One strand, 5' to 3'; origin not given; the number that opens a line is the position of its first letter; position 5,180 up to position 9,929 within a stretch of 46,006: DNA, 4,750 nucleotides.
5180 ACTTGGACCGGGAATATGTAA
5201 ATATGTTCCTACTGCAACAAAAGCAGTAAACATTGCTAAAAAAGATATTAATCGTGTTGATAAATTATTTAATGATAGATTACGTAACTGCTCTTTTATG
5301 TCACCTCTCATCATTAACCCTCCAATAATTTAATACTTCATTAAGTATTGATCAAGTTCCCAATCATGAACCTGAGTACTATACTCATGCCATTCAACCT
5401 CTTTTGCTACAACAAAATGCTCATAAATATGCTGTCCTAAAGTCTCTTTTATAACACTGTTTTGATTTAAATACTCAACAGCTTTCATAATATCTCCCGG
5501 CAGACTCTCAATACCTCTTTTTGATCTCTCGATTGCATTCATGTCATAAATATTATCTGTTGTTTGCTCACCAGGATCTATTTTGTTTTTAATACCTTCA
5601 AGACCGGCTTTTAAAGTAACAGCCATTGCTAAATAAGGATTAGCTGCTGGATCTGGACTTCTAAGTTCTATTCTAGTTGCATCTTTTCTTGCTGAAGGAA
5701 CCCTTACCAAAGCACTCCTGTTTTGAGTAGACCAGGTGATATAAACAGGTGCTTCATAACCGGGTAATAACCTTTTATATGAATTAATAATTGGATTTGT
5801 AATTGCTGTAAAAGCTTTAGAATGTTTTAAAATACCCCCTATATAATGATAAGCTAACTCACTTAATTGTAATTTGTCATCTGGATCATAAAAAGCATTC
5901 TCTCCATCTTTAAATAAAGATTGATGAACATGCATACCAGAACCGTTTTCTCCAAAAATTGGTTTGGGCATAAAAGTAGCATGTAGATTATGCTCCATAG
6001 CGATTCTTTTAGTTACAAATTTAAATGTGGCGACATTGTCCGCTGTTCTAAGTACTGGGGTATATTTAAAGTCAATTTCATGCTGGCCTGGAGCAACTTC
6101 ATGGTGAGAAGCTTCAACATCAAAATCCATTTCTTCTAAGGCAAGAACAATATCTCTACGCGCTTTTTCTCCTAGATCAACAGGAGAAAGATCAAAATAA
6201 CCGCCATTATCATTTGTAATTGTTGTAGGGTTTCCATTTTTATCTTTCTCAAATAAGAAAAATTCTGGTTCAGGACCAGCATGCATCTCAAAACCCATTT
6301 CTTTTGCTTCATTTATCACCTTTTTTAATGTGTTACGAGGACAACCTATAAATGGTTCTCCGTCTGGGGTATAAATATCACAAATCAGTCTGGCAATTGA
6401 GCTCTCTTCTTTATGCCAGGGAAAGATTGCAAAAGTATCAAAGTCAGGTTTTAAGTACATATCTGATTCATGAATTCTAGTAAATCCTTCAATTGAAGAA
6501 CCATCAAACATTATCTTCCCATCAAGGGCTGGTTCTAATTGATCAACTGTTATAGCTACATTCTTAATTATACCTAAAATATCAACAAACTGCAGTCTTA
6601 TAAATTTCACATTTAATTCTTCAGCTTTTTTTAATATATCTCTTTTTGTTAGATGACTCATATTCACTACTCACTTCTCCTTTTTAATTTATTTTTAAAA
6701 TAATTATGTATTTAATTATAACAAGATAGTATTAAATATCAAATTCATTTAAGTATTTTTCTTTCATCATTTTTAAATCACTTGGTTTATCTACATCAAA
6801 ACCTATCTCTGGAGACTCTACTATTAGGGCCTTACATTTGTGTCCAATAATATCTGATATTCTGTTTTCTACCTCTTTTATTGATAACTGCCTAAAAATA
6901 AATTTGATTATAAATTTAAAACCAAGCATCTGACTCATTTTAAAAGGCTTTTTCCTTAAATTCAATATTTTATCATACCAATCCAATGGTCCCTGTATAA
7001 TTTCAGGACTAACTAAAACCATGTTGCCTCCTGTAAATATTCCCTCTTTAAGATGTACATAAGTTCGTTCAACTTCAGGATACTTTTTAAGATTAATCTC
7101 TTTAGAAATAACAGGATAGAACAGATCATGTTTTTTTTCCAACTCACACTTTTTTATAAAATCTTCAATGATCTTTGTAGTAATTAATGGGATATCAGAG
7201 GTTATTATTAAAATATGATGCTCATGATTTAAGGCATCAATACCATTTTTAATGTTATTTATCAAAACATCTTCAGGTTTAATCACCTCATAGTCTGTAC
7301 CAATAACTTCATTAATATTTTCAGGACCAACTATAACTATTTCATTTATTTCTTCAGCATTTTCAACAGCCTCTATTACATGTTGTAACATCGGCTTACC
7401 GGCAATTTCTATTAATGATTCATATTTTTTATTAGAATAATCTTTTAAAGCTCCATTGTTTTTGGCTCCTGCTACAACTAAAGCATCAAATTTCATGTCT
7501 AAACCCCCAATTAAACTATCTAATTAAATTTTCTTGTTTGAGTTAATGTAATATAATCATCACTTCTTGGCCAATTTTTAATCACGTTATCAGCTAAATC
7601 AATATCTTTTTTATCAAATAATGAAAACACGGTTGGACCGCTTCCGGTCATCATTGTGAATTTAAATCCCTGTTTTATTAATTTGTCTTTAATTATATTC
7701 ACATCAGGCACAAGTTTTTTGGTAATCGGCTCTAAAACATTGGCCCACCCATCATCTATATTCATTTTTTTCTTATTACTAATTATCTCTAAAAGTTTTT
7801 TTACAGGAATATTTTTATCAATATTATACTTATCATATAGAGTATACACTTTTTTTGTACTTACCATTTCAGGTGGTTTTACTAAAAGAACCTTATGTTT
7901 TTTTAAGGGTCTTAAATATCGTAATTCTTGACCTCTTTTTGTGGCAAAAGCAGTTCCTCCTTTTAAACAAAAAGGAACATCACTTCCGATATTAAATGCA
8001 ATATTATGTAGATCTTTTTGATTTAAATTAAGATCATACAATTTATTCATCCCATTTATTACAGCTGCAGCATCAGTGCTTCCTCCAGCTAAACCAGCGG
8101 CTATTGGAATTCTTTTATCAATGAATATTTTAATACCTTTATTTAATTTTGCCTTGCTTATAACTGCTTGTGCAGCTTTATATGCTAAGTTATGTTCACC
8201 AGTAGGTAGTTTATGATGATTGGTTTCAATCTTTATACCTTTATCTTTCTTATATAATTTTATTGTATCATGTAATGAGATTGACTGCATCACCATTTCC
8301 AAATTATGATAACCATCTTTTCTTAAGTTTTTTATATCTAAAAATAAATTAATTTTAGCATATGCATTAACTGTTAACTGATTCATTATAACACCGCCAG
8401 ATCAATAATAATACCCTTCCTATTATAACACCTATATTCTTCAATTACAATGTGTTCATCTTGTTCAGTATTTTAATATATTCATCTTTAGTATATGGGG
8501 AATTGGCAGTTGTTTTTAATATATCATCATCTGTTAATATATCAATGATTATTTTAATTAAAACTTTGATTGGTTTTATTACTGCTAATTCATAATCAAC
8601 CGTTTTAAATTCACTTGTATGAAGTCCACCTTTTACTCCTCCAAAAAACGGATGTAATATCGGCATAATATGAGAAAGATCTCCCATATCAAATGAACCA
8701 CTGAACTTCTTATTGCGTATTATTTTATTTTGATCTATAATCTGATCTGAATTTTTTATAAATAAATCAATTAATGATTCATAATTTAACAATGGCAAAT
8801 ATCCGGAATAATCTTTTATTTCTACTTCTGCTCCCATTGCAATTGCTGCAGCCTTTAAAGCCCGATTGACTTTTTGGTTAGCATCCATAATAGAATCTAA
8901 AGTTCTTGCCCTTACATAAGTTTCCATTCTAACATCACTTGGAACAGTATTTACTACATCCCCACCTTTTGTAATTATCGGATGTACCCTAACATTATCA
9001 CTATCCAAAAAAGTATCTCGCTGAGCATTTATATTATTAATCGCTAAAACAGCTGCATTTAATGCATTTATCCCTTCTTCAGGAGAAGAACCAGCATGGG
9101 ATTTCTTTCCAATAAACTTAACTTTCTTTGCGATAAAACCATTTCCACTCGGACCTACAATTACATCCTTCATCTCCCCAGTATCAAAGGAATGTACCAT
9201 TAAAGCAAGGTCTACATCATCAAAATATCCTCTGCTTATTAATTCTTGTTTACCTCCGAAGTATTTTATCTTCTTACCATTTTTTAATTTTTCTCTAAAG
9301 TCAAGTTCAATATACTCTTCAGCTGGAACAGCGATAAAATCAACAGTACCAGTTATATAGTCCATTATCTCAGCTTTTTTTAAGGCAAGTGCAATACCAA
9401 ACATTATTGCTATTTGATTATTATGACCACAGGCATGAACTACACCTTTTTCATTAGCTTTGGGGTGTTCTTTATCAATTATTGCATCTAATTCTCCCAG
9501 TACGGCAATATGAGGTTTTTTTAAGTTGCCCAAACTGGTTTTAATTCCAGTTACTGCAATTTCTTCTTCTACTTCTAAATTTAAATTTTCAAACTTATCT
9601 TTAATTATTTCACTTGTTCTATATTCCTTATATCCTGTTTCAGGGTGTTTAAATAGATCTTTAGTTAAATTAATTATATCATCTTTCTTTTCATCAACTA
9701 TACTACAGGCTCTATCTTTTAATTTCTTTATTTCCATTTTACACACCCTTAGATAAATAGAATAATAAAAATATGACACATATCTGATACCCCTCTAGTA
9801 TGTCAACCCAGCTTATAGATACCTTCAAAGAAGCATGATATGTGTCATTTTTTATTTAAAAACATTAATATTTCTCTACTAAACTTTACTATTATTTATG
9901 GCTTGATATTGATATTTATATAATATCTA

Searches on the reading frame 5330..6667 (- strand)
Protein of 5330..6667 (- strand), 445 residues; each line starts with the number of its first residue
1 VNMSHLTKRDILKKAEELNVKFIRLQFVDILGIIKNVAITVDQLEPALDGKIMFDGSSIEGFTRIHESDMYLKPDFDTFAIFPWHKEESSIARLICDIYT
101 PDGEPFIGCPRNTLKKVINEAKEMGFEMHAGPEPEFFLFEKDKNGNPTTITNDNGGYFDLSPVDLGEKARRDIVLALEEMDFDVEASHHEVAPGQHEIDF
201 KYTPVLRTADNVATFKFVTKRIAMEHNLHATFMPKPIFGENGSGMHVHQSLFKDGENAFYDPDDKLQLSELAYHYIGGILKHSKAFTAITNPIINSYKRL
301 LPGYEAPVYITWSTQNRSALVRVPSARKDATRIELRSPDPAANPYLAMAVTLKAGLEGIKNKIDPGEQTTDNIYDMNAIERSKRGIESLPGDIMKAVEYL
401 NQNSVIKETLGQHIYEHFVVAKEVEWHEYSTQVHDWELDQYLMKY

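Call 82: search_protein_families(library=ncbifam, proteins=[window:5330-6667:-], max_evalue=1e-20)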
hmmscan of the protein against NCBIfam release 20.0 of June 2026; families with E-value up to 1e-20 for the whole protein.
window:5330-6667:- (445 aa): 4 families
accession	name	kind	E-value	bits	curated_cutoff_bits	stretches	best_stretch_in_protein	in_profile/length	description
TIGR00653.1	GlnA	equivalog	1.1e-172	575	429.15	1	10-442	2-461/462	type I glutamate--ammonia ligase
TIGR03105.1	gln_synth_III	equivalog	6.9e-109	364.2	469.6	1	14-442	4-434/435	type III glutamate--ammonia ligase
NF007006.0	PRK09469.1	equivalog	3.7e-101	339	845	1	143-441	166-466/469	glutamate--ammonia ligase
NF045547.1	GGputSyn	equivalog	2.4e-96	323.2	650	1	8-437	2-438/438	gamma-glutamylputrescine synthetase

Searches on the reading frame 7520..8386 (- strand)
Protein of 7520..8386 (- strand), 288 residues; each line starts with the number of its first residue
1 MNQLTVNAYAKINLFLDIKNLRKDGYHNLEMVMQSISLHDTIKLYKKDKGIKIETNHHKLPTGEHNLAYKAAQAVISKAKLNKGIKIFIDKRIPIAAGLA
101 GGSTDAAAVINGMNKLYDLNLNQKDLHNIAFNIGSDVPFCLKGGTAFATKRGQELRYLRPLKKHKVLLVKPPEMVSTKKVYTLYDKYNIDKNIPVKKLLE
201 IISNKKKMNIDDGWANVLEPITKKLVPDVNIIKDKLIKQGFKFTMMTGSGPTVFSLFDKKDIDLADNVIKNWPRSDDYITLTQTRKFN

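Call 82: search_protein_families(library=ncbifam, proteins=[window:7520-8386:-], max_evalue=1e-20)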
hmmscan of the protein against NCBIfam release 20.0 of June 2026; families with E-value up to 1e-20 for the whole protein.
window:7520-8386:- (288 aa): 7 families
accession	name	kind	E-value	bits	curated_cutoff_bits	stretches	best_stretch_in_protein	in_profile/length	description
TIGR00154.1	ispE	equivalog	3.4e-71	240.2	138.7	1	4-260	3-261/294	4-(cytidine 5'-diphospho)-2-C-methyl-D-erythritol kinase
NF002870.0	PRK03188.1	equivalog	2.3e-59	200.6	286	1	2-260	9-273/310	4-(cytidine 5'-diphospho)-2-C-methyl-D-erythritol kinase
NF011202.0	PRK14608.1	equivalog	4.5e-53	180.4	204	1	2-261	8-269/294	4-(cytidine 5'-diphospho)-2-C-methyl-D-erythritol kinase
NF011205.0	PRK14611.1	equivalog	7.8e-51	173.1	364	1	6-260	4-255/275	4-(cytidine 5'-diphospho)-2-C-methyl-D-erythritol kinase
NF003216.0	PRK04181.1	equivalog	7.9e-31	107.7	191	1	6-256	3-253/257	4-(cytidine 5'-diphospho)-2-C-methyl-D-erythritol kinase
NF011207.0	PRK14613.1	equivalog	1.7e-30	106.3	359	1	8-262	3-275/297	4-(cytidine 5'-diphospho)-2-C-methyl-D-erythritol kinase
NF004568.0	PRK05905.1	equivalog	4.5e-25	88.8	321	1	5-255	5-254/261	4-(cytidine 5'-diphospho)-2-C-methyl-D-erythritol kinase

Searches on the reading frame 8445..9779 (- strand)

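Call 82: search_protein_families(library=ncbifam, proteins=[window:8445-9779:-], max_evalue=1e-20)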
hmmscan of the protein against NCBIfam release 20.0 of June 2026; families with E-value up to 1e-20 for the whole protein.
window:8445-9779:- (444 aa): 2 families
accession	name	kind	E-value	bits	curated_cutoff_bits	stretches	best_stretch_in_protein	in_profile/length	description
TIGR01891.1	amidohydrolases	subfamily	1.6e-61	208.5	153.75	1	36-391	2-356/366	amidohydrolase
NF040868.1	carboxypep_CpsA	equivalog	9.3e-28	97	500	1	28-344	8-315/391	carboxypeptidase CpsA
